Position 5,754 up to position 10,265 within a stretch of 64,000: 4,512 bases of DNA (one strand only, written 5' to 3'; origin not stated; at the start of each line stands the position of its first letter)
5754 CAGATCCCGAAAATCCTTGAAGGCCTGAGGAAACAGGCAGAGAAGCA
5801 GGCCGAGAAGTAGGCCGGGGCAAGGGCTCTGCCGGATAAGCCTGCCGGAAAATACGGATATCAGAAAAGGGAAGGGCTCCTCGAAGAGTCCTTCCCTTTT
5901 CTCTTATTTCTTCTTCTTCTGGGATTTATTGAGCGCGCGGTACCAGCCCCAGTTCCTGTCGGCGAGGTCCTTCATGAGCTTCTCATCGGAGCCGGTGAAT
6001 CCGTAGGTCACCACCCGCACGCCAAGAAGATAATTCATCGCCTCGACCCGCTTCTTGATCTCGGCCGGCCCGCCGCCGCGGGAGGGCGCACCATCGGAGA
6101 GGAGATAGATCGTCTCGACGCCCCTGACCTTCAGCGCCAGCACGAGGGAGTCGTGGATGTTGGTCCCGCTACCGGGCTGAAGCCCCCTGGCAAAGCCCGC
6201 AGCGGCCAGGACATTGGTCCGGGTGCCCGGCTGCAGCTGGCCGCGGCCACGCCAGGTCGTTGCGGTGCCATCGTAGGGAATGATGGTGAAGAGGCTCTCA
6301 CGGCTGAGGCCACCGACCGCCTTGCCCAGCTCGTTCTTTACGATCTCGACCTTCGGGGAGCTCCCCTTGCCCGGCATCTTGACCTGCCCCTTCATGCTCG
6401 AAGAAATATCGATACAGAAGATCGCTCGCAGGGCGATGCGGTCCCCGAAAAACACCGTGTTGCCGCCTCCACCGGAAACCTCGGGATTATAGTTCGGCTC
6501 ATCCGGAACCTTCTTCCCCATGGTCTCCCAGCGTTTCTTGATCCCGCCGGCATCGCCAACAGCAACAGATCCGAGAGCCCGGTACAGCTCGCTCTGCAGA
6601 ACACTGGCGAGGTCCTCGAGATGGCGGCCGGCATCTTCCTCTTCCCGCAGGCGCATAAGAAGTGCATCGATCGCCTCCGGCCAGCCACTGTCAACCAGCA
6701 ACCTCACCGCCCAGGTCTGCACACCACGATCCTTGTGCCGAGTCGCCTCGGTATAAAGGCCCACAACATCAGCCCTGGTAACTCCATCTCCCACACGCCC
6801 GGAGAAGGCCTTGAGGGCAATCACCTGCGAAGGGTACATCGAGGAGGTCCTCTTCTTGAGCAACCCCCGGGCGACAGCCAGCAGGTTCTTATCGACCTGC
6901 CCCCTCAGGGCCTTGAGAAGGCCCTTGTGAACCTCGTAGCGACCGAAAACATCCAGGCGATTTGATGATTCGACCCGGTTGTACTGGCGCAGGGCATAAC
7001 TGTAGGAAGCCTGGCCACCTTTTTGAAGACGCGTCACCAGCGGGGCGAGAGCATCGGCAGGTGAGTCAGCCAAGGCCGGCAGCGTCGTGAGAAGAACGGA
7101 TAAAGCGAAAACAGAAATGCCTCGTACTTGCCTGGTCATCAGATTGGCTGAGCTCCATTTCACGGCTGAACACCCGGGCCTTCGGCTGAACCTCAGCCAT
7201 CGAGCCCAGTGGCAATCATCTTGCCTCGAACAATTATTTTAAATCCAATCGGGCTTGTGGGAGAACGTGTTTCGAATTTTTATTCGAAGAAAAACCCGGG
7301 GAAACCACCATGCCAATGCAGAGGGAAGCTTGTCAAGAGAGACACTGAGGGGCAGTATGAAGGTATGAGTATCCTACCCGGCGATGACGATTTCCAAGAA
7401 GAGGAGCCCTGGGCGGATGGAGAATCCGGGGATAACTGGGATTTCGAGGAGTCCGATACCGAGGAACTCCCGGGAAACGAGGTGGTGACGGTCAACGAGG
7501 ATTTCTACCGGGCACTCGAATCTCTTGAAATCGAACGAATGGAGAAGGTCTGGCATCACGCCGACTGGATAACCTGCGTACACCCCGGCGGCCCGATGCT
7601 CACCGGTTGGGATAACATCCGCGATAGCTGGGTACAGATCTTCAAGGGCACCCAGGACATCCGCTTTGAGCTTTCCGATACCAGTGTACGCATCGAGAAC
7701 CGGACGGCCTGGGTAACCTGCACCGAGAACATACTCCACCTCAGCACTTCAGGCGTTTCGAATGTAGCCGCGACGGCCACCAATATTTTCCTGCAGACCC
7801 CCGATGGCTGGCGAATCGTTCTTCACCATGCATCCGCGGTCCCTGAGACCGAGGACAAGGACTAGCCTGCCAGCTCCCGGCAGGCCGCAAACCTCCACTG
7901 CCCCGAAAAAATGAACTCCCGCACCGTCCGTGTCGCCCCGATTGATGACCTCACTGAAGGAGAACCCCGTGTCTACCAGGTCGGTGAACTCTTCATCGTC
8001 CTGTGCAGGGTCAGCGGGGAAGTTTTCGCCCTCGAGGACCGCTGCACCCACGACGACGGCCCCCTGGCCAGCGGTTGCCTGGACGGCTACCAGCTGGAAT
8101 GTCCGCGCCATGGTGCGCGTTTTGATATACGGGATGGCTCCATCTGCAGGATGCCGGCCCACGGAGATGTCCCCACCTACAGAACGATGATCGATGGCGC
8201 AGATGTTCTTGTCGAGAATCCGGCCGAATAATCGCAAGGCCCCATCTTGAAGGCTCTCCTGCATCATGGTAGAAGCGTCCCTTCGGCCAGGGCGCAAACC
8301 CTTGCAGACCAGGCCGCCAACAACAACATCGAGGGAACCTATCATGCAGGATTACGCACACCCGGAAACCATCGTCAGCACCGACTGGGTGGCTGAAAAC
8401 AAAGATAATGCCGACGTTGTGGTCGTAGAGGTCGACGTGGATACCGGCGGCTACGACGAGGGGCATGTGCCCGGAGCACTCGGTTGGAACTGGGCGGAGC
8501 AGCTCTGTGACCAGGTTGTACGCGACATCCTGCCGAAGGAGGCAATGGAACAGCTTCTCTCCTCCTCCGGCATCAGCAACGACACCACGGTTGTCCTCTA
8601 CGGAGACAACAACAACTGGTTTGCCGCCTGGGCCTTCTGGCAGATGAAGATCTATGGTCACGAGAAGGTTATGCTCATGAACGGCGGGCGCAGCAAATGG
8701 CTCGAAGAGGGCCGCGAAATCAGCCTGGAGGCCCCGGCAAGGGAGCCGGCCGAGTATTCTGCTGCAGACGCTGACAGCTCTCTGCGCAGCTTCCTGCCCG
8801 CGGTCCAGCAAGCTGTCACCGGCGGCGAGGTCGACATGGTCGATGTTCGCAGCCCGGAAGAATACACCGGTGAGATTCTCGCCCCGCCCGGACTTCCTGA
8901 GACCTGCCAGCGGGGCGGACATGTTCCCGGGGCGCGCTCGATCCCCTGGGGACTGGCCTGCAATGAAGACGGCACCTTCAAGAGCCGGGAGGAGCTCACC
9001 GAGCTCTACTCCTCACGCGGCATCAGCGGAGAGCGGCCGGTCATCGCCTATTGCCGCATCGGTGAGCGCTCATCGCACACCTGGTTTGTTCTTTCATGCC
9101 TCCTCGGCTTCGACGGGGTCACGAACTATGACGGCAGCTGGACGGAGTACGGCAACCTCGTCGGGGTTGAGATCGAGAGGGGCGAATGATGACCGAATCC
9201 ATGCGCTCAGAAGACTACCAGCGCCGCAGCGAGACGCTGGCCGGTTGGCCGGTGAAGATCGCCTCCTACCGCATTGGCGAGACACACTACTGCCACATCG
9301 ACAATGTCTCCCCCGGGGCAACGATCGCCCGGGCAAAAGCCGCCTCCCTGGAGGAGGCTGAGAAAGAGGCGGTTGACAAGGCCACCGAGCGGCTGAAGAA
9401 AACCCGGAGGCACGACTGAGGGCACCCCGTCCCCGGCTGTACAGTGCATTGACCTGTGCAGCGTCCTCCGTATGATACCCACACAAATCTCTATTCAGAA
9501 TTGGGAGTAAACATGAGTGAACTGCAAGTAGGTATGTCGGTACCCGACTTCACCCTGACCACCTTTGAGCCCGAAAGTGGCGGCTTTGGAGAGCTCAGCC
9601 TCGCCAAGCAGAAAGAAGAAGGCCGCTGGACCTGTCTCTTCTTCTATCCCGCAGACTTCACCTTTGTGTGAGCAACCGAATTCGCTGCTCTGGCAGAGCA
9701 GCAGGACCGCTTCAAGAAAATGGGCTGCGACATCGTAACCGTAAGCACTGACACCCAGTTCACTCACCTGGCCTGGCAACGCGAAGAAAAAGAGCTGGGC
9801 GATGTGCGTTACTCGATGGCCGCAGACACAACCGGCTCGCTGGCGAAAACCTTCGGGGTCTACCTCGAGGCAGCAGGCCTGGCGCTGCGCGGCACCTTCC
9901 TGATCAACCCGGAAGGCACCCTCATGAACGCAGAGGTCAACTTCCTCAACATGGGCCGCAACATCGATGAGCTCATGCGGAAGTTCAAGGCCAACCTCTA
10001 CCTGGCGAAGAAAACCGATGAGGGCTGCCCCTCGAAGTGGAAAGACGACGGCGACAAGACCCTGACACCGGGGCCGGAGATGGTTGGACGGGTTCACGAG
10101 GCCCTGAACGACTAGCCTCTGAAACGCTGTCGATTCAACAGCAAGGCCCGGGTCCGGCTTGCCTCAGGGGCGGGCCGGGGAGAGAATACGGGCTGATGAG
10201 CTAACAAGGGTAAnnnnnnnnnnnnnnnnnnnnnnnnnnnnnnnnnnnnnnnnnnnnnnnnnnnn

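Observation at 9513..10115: In-frame UGA at the peroxidatic-Cys codon of an AhpC-type peroxiredoxin with a SECIS-like hairpin: predicted selenoprotein split in the ORF track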

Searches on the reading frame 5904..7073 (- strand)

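Call 26: search_protein_families(library=pfam, proteins=[window:5904-7073:-], max_evalue=0.01)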
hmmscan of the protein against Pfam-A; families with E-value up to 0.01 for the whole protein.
window:5904-7073:- (389 aa): 3 families
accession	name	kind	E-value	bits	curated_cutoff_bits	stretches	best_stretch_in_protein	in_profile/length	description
PF13646.12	HEAT_2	-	0.00043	20.9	27.7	1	101-149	30-78/88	HEAT repeats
PF00092.34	VWA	-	0.0024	18.6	23.8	1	218-373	3-153/174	von Willebrand factor type A domain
PF13768.12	VWA_3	-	0.0043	17.5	27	0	219-379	5-154/155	von Willebrand factor type A domain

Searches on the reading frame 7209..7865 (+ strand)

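Call 26: search_protein_families(library=pfam, proteins=[window:7209-7865:+], max_evalue=0.01)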
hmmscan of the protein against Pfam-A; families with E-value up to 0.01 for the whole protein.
window:7209-7865:+ (218 aa): 6 families
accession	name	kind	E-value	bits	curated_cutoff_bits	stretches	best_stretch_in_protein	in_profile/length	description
PF13474.12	SnoaL_3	-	6.7e-26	91.4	22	1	92-210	1-118/121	SnoaL-like domain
PF14534.12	DUF4440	-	1.3e-08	35.7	25.2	1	95-203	4-107/107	Domain of unknown function (DUF4440)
PF12680.13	SnoaL_2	-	5.3e-05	24.2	27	1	97-172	2-74/102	SnoaL-like domain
PF08332.16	CaMKII_AD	-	0.0013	19.3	22.1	1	90-212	3-128/128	Calcium/calmodulin dependent protein kinase II association domain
PF13577.12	SnoaL_4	-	0.0015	19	24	1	95-204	12-123/126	SnoaL-like domain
PF11533.15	AtzH-like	-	0.0055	16.9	27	0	91-212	11-124/126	AtzH-like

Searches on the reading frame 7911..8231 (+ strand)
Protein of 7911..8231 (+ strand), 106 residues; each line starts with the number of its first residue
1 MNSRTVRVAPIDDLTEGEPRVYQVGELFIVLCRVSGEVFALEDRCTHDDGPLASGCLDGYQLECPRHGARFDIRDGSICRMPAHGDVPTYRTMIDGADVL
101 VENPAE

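Call 26: search_protein_families(library=pfam, proteins=[window:7911-8231:+], max_evalue=0.01)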
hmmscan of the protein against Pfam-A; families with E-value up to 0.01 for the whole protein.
window:7911-8231:+ (106 aa): 2 families
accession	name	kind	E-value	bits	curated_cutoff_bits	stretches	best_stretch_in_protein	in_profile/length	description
PF00355.32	Rieske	-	1.9e-19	69.8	20.3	1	6-90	3-87/88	Rieske [2Fe-2S] domain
PF13806.12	Rieske_2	-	3.3e-08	33.8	27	1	6-101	3-103/104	Rieske-like [2Fe-2S] domain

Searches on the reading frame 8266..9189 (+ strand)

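Call 26: search_protein_families(library=pfam, proteins=[window:8266-9189:+], max_evalue=0.01)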
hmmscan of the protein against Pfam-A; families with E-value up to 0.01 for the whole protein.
window:8266-9189:+ (307 aa): 2 families
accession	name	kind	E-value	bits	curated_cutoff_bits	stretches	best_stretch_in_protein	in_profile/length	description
PF00581.25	Rhodanese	-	1.9e-27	96.1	22.2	2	180-295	5-99/102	Rhodanese-like domain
PF04273.18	BLH_phosphatase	-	0.0023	18.7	26.1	1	255-275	85-105/110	Beta-lactamase hydrolase-like protein, phosphatase-like domain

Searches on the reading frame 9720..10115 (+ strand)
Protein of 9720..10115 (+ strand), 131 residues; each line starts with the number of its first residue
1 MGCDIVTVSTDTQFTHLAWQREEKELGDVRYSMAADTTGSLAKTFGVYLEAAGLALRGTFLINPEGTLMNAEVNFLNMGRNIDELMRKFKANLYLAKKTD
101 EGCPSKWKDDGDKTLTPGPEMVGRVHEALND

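Call 52: find_encoding_contigs(protein=window:9720-10115:+, flank=1500, max_places=4)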
Protein window:9720-10115:+ (131 aa): 19 contigs read that carry it; 4 places shown.
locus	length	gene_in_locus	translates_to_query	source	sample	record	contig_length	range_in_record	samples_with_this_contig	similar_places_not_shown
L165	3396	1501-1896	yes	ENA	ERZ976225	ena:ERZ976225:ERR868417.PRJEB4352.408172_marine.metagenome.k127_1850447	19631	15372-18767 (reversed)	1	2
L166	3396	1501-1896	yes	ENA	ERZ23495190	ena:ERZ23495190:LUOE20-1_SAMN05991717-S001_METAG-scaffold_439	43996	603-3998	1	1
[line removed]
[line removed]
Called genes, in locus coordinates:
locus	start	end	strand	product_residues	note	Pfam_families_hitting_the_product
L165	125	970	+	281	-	PF00581:Rhodanese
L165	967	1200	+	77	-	-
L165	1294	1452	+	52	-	PF00578:AhpC-TSA (weak)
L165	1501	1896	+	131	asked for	PF00578:AhpC-TSA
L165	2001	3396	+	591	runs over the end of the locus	PF21783:YNCE (faint), PF03150:CCP_MauG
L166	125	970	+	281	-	PF00581:Rhodanese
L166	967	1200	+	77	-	-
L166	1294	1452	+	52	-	PF00578:AhpC-TSA (weak)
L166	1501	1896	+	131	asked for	PF00578:AhpC-TSA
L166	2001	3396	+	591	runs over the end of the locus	PF21783:YNCE (faint), PF03150:CCP_MauG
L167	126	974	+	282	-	-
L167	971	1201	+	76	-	-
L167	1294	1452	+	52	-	PF00578:AhpC-TSA (weak)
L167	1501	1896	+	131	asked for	PF00578:AhpC-TSA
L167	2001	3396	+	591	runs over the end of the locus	-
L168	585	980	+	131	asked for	PF00578:AhpC-TSA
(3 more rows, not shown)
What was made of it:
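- Gene callers report two fragments (call 52). The identical 131-aa downstream product occurs on 19 independent contigs from several studies, all with the upstream 52-aa fragment called separately (call 52).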
